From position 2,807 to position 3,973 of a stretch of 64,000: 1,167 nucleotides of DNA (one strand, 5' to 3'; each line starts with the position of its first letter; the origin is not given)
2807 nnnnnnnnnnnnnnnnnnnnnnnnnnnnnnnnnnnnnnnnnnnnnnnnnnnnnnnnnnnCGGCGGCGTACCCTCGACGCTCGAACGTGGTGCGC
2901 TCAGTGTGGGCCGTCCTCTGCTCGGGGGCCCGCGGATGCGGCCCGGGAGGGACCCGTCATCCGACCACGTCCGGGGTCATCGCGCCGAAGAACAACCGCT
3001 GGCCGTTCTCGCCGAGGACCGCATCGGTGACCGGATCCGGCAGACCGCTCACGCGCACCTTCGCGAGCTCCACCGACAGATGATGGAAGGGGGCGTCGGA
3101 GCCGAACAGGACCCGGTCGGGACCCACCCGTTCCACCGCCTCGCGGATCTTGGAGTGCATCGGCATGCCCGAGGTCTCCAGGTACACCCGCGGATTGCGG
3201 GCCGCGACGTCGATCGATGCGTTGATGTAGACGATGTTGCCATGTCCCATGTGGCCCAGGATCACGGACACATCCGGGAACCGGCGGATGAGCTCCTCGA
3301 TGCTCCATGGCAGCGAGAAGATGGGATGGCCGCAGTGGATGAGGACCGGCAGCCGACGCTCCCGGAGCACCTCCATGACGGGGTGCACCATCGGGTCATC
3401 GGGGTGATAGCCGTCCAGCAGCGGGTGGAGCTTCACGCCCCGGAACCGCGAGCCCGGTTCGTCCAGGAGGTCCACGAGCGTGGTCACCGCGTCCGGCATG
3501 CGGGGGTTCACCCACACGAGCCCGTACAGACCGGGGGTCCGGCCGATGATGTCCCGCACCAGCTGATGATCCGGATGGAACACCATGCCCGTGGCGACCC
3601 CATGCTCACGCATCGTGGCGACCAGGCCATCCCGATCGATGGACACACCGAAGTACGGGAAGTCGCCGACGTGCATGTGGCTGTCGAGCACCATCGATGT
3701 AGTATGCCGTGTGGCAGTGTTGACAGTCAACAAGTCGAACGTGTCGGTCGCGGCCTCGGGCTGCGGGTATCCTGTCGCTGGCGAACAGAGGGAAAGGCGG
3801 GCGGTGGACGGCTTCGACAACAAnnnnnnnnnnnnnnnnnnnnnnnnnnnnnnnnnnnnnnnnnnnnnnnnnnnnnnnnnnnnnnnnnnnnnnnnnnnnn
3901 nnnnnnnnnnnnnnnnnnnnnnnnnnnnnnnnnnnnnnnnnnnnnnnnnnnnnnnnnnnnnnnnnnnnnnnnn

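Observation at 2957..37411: Exceptional density of putative lactone hydrolases from three unrelated superfamilies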

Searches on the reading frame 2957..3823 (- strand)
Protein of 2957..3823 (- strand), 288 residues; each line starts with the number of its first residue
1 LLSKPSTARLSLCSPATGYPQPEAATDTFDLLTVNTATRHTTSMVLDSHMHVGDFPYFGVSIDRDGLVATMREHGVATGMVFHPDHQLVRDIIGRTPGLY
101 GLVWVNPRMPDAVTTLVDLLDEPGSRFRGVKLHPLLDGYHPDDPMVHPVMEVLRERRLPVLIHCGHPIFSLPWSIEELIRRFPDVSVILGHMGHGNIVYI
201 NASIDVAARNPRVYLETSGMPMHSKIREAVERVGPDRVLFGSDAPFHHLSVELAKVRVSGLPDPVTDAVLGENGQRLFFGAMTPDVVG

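Call 6: search_protein_families(library=pfam, proteins=[window:2957-3823:-], max_evalue=0.00001)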
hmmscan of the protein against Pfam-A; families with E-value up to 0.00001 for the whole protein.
window:2957-3823:- (288 aa): 1 family
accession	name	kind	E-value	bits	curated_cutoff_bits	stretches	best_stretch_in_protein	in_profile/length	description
PF04909.20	Amidohydro_2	-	6.9e-32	111.8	26.4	1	69-279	50-288/289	Amidohydrolase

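Call 11: search_protein_families(library=ncbifam, proteins=[window:2957-3823:-], max_evalue=0.001)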
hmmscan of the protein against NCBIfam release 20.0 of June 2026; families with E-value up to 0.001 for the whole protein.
window:2957-3823:- (288 aa): 0 families

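Call 15: search_solved_structures(query=window:2957-3823:-, max_evalue=0.001)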
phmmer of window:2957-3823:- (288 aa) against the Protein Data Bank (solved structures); distinct sequences matched with E-value up to 0.001: 5.
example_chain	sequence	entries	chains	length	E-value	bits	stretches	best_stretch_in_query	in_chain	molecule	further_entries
3cjp_A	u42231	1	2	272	5.3e-11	45.6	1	155-278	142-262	Predicted amidohydrolase, dihydroorotase family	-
4icm_A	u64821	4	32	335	3.3e-10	43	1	178-278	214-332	5-carboxyvanillate decarboxylase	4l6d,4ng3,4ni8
3irs_A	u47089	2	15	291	5.2e-07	32.5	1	134-253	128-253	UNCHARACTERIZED PROTEIN BB4693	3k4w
6jqw_A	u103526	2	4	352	0.00035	23.2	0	212-252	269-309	Salicylate decarboxylase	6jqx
8h41_A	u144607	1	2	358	0.00036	23.2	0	212-252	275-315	Salicylate decarboxylase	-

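Call 43: find_homologous_proteins(query=window:2960-3694:-, max_evalue=1e-10)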
Query seq(245 aa) (245 aa): 1873 proteins with E <= 1e-10 among 3953 candidates; the best 120 are listed.
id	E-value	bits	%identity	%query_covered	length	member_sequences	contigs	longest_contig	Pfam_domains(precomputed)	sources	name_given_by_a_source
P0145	3.4e-162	556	100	100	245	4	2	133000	PF04909.21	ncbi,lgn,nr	ncbi:MAG: amidohydrolase [Chloroflexi bacterium]|nr:amidohydrolase [Chloroflexota bacterium]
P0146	4.6e-146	503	89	100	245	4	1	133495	PF04909.21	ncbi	-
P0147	4.0e-141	487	87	100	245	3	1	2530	PF04909.21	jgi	jgi:predicted TIM-barrel fold metal-dependent hydrolase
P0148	1.5e-140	485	87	100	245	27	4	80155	PF04909.21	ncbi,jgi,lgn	ncbi:MAG: amidohydrolase family protein [Chloroflexota bacterium]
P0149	2.0e-139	481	87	100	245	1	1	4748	PF04909.21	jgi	jgi:predicted TIM-barrel fold metal-dependent hydrolase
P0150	7.7e-134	463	82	100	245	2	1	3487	PF04909.21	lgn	-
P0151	1.5e-133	462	82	100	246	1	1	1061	PF04909.21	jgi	jgi:predicted TIM-barrel fold metal-dependent hydrolase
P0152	3.1e-130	451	80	100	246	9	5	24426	PF04909.21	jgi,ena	-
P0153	7.6e-130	450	79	100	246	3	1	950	PF04909.21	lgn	-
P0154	1.5e-129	449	80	100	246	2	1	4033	PF04909.21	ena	-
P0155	1.5e-129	449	79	100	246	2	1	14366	PF04909.21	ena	-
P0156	1.7e-129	449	80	100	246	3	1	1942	PF04909.21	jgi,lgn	jgi:predicted TIM-barrel fold metal-dependent hydrolase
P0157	2.9e-128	445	79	100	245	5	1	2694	PF04909.21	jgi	jgi:uncharacterized protein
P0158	4.5e-128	444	79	100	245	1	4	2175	PF04909.21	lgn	-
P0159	6.6e-128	444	78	100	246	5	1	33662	PF04909.21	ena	-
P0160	7.0e-128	444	78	100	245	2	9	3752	PF04909.21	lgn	-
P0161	1.2e-127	443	78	100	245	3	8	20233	PF04909.21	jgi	jgi:uncharacterized protein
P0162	3.8e-127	441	77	100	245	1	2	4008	PF04909.21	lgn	-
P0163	7.9e-127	440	76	100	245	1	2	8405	PF04909.21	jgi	jgi:predicted TIM-barrel fold metal-dependent hydrolase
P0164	9.0e-127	440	77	100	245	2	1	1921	PF04909.21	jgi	jgi:predicted TIM-barrel fold metal-dependent hydrolase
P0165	9.6e-127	440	79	98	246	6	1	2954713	PF04909.21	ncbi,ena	-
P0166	1.3e-126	439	79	100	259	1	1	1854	PF04909.21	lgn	-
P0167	1.6e-126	439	77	100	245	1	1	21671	PF04909.21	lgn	-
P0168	1.7e-126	439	77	100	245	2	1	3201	PF04909.21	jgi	jgi:predicted TIM-barrel fold metal-dependent hydrolase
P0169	5.0e-126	437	77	100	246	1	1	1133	PF04909.21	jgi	jgi:uncharacterized protein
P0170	1.1e-125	436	77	100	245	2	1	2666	PF04909.21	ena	-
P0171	2.0e-125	436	76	100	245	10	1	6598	PF04909.21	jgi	-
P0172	2.4e-125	435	77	100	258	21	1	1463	PF04909.21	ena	-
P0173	2.9e-125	435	76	100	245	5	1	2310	PF04909.21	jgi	jgi:predicted TIM-barrel fold metal-dependent hydrolase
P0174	3.0e-125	435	77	100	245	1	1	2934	PF04909.21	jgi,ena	-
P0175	3.3e-125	435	79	98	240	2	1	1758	PF04909.21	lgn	-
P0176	9.5e-125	433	76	100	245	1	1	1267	PF04909.21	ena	-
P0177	1.1e-124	433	75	100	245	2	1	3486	PF04909.21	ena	-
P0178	1.2e-124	433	76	100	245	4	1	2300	PF04909.21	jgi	jgi:predicted TIM-barrel fold metal-dependent hydrolase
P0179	1.3e-124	433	76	100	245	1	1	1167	PF04909.21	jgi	jgi:predicted TIM-barrel fold metal-dependent hydrolase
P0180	1.3e-124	433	75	100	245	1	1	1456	PF04909.21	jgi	jgi:uncharacterized protein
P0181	1.5e-124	433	77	100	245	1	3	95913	PF04909.21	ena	-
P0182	1.7e-124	432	79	98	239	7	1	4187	PF04909.21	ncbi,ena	-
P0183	1.7e-124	432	77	100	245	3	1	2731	PF04909.21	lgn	-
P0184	1.8e-124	432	76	100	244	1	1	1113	PF04909.21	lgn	-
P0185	2.0e-124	432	76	100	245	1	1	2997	PF04909.21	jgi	jgi:predicted TIM-barrel fold metal-dependent hydrolase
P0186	2.9e-124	432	77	100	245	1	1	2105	PF04909.21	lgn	-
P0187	6.8e-124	430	76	100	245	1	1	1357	PF04909.21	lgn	-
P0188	8.4e-124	430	76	100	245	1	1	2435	PF04909.21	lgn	-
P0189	3.4e-123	428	78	97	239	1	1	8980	PF04909.21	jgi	jgi:hypothetical protein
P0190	4.2e-123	428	77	98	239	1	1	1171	PF04909.21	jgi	jgi:predicted TIM-barrel fold metal-dependent hydrolase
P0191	5.5e-123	428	77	97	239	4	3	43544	PF04909.21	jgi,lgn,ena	-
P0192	5.7e-123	427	76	100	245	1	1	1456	PF04909.21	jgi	jgi:uncharacterized protein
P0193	5.7e-123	427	76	100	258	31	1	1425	PF04909.21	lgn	-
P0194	6.3e-123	427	75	100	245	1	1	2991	PF04909.21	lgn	-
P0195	8.7e-123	427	75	100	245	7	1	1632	PF04909.21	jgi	jgi:predicted TIM-barrel fold metal-dependent hydrolase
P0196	1.0e-122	427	76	100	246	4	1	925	PF04909.21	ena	-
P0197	2.2e-122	426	76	97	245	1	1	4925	PF04909.21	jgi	jgi:predicted TIM-barrel fold metal-dependent hydrolase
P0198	2.8e-122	425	74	100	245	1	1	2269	PF04909.21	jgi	jgi:hypothetical protein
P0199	4.6e-122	425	74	100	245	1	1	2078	PF04909.21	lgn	-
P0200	1.0e-121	423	75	100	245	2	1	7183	PF04909.21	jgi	jgi:uncharacterized protein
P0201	1.7e-121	423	77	97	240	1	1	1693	PF04909.21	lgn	-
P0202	1.7e-121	423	73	100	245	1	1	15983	PF04909.21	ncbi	ncbi:MAG: amidohydrolase family protein [Chloroflexota bacterium]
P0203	1.9e-121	422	73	100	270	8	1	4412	PF04909.21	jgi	jgi:predicted TIM-barrel fold metal-dependent hydrolase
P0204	2.1e-121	422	75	100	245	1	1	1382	PF04909.21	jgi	jgi:predicted TIM-barrel fold metal-dependent hydrolase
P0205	2.2e-121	422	75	100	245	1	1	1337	PF04909.21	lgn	-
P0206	3.3e-121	422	74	100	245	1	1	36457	PF04909.21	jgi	jgi:predicted TIM-barrel fold metal-dependent hydrolase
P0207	5.8e-121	421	74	100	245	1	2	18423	PF04909.21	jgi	jgi:predicted TIM-barrel fold metal-dependent hydrolase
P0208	8.1e-121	420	73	100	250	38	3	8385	PF04909.21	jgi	jgi:predicted TIM-barrel fold metal-dependent hydrolase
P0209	1.3e-120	420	77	97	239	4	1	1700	PF04909.21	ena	-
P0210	1.4e-120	420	75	100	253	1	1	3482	PF04909.21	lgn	-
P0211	2.6e-120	419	76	100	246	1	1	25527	PF04909.21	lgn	-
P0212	2.9e-120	419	76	97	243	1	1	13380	PF04909.21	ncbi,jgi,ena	ncbi:MAG: amidohydrolase family protein [Chloroflexota bacterium]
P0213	3.2e-120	418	77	97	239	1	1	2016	PF04909.21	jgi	jgi:predicted TIM-barrel fold metal-dependent hydrolase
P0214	5.6e-120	418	75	100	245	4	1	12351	PF04909.21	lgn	-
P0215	9.8e-120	417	73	100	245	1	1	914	PF04909.21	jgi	jgi:hypothetical protein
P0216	1.3e-119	416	73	100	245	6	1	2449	PF04909.21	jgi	jgi:predicted TIM-barrel fold metal-dependent hydrolase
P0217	1.7e-119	416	73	100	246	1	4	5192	PF04909.21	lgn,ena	-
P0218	1.8e-119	416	75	100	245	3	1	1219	PF04909.21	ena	-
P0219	2.1e-119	416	73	100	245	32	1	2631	PF04909.21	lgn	-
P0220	5.7e-119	414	73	100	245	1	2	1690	PF04909.21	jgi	jgi:predicted TIM-barrel fold metal-dependent hydrolase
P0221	8.9e-119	414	73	100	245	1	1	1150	PF04909.21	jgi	jgi:hypothetical protein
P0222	9.6e-119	414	75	100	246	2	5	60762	PF04909.21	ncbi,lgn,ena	-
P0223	1.9e-118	413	73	100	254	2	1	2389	PF04909.21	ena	-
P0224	1.0e-117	410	73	98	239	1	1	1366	PF04909.21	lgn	-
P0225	3.2e-117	409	74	98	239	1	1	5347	PF04909.21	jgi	jgi:predicted TIM-barrel fold metal-dependent hydrolase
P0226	4.0e-117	408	71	100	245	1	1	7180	PF04909.21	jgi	jgi:uncharacterized protein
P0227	4.8e-117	408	73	100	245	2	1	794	PF04909.21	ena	-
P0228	4.9e-117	408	73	100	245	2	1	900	PF04909.21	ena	-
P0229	1.1e-116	407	70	100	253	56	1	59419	PF04909.21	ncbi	-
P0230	1.6e-116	406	72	100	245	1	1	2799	PF04909.21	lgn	-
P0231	6.1e-116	404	73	100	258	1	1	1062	PF04909.21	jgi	jgi:predicted TIM-barrel fold metal-dependent hydrolase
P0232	7.4e-116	404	72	99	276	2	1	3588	PF04909.21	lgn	-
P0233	7.8e-116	404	71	100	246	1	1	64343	PF04909.21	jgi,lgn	jgi:hypothetical protein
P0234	8.5e-116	404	71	100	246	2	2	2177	PF04909.21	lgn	-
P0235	2.7e-115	402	71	100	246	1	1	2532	PF04909.21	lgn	-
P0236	3.3e-113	395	70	97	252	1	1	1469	PF04909.21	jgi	jgi:predicted TIM-barrel fold metal-dependent hydrolase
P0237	3.1e-112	392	74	94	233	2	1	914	PF04909.21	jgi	jgi:predicted TIM-barrel fold metal-dependent hydrolase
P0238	1.3e-110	387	71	97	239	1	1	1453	PF04909.21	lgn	-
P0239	2.9e-109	383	70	99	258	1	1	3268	PF04909.21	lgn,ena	-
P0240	1.8e-107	377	69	100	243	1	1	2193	PF04909.21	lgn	-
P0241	2.9e-107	376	70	96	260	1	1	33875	PF04909.21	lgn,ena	-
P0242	3.8e-107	376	70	97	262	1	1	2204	PF04909.21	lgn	-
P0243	1.4e-106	374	69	97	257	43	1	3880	PF04909.21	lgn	-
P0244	2.5e-106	373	69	97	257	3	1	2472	PF04909.21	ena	-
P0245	4.2e-106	372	68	99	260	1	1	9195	PF04909.21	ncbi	-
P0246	9.5e-106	371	67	99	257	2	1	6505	PF04909.21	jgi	jgi:uncharacterized protein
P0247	1.5e-105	370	68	100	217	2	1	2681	PF04909.21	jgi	-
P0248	1.6e-104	367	66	97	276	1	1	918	PF04909.21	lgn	-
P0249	2.1e-104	367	68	97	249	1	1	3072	PF04909.21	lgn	-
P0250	2.2e-104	367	69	97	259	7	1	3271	PF04909.21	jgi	jgi:uncharacterized protein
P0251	5.4e-104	365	67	98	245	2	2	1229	PF04909.21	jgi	jgi:hypothetical protein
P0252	5.5e-104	365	67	99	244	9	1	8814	PF04909.21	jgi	jgi:predicted TIM-barrel fold metal-dependent hydrolase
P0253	7.8e-104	365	68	96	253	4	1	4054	PF04909.21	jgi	jgi:predicted TIM-barrel fold metal-dependent hydrolase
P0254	8.1e-104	365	67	97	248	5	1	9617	PF04909.21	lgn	-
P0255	1.0e-103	364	68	96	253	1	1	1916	PF04909.21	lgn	-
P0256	1.4e-103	364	68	97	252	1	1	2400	PF04909.21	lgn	-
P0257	1.5e-103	364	67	97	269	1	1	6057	PF04909.21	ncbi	-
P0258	1.6e-103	364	68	98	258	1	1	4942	PF04909.21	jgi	jgi:predicted TIM-barrel fold metal-dependent hydrolase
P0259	1.7e-103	364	69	96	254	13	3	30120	PF04909.21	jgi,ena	-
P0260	2.2e-103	363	68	97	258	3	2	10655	PF04909.21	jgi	jgi:uncharacterized protein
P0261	2.9e-103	363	67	99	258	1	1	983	PF04909.21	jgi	-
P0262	5.4e-103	362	67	98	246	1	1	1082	PF04909.21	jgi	jgi:predicted TIM-barrel fold metal-dependent hydrolase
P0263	5.8e-103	362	67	99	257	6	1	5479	PF04909.21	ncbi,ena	-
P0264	7.3e-103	362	67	97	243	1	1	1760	PF04909.21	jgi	jgi:hypothetical protein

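Call 44: find_encoding_contigs(protein=P0165, flank=8000, max_places=1)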
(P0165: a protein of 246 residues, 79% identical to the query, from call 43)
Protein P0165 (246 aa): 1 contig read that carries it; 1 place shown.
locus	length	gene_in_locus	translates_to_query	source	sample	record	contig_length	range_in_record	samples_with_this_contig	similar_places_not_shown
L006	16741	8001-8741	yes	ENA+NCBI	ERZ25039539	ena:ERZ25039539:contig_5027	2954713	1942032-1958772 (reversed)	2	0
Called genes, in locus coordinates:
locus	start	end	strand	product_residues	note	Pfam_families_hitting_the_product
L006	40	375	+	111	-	PF01042:Ribonuc_L-PSP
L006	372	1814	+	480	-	-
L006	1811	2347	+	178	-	PF00903:Glyoxalase, PF13669:Glyoxalase_4 (weak), PF18029:Glyoxalase_6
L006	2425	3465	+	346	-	PF14486:DUF4432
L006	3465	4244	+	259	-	PF00106:adh_short, PF13561:adh_short_C2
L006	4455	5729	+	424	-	PF02515:CoA_transf_3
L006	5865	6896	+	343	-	PF00356:LacI, PF00532:Peripla_BP_1, PF13407:Peripla_BP_4, PF13377:Peripla_BP_3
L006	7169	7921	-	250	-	PF00392:GntR, PF07729:FCD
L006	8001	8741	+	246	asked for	PF04909:Amidohydro_2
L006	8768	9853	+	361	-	PF02608:Bmp, PF13407:Peripla_BP_4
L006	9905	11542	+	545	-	PF00005:ABC_tran, PF13304:AAA_21 (faint), PF00005:ABC_tran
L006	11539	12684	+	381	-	PF02653:BPD_transp_2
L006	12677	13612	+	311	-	PF02653:BPD_transp_2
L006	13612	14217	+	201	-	PF06240:COXG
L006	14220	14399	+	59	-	-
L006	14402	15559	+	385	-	PF00266:Aminotran_5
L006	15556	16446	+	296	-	PF00941:FAD_binding_5, PF03450:CO_deh_flav_C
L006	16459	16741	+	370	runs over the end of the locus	PF01546:Peptidase_M20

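Call 45: find_encoding_contigs(protein=P0229, flank=8000, max_places=1)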
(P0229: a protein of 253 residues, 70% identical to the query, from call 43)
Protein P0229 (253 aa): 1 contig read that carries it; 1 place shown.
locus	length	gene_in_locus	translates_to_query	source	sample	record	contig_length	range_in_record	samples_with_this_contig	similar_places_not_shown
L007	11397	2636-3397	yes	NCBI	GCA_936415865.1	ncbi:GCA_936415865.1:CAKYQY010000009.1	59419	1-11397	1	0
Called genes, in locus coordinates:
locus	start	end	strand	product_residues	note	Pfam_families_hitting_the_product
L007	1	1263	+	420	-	?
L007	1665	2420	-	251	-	PF00392:GntR, PF07729:FCD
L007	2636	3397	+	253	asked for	PF04909:Amidohydro_2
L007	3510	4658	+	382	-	PF02608:Bmp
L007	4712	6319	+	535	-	PF00005:ABC_tran, PF13304:AAA_21 (faint), PF00005:ABC_tran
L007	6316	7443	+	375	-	PF02653:BPD_transp_2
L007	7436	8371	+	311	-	PF02653:BPD_transp_2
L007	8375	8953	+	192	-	PF06240:COXG, PF10604:Polyketide_cyc2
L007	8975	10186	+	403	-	PF00266:Aminotran_5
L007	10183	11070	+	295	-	PF00941:FAD_binding_5, PF03450:CO_deh_flav_C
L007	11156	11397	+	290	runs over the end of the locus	-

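Call 47: search_solved_structures(query=A1, max_evalue=1)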
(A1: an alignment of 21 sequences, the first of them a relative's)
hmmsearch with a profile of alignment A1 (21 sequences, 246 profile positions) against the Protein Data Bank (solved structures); distinct sequences matched with E-value up to 1: 33.
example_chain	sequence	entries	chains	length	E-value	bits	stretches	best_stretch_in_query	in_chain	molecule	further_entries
3cjp_A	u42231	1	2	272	1.7e-12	50.4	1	103-239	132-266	Predicted amidohydrolase, dihydroorotase family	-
4icm_A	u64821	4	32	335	5.4e-10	42.2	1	135-236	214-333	5-carboxyvanillate decarboxylase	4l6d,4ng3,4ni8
3irs_A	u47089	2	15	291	9.3e-09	38.1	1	68-238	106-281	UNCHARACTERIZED PROTEIN BB4693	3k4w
3s4t_A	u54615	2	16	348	9.5e-07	31.6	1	135-238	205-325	Amidohydrolase 2 | Gamma-resorcylate decarboxylase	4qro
4inf_A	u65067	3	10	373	8.2e-06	28.5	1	168-235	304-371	METAL-DEPENDENT HYDROLASE | 5-Carboxyvanillate Decarboxylase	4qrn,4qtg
6jqw_A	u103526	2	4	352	9.3e-06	28.3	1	168-209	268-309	Salicylate decarboxylase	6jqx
8h41_A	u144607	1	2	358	9.7e-06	28.3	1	168-209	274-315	Salicylate decarboxylase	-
4qs5_A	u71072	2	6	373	4.8e-05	26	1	168-235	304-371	Ligw2 Decarboxylase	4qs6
2dvt_A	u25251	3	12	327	0.00041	22.9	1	135-236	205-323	Thermophilic reversible gamma-resorcylate decarboxylase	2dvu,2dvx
7wmb_A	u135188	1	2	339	0.0082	18.7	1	168-243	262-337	Amidohydrolase 2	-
7wkm_A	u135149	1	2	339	0.0083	18.7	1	168-243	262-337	Amidohydrolase 2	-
7wjr_A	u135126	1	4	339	0.0084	18.7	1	168-243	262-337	2,3-dihydroxybenzoate decarboxylase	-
7a19_A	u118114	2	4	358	0.0097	18.4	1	168-243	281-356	Amidohydrolase 2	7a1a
3ij6_A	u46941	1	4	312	0.015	17.8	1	134-205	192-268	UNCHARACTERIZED METAL-DEPENDENT HYDROLASE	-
5vn5_A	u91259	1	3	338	0.016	17.7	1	100-208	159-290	2,2',3-trihydroxy-3'-methoxy-5,5'-dicarboxybiphenyl meta-cleavage compound hydrolase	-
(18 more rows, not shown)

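Call 83: find_encoding_contigs(protein=P0145, flank=10000, max_places=2)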
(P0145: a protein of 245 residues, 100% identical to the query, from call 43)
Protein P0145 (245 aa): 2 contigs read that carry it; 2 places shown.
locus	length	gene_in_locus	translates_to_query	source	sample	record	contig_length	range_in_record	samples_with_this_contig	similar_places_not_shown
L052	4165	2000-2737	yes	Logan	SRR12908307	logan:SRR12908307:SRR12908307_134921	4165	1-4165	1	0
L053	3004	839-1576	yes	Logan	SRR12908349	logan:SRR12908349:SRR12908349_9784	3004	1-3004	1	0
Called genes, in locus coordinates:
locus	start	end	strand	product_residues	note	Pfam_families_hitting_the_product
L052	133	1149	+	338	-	PF00356:LacI, PF00532:Peripla_BP_1, PF13407:Peripla_BP_4, PF13377:Peripla_BP_3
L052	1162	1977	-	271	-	PF00392:GntR, PF07729:FCD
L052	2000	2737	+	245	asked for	PF04909:Amidohydro_2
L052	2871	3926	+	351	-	PF02608:Bmp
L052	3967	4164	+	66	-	?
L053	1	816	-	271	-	PF00392:GntR, PF07729:FCD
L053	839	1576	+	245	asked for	PF04909:Amidohydro_2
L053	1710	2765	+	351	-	PF02608:Bmp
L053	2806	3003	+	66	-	?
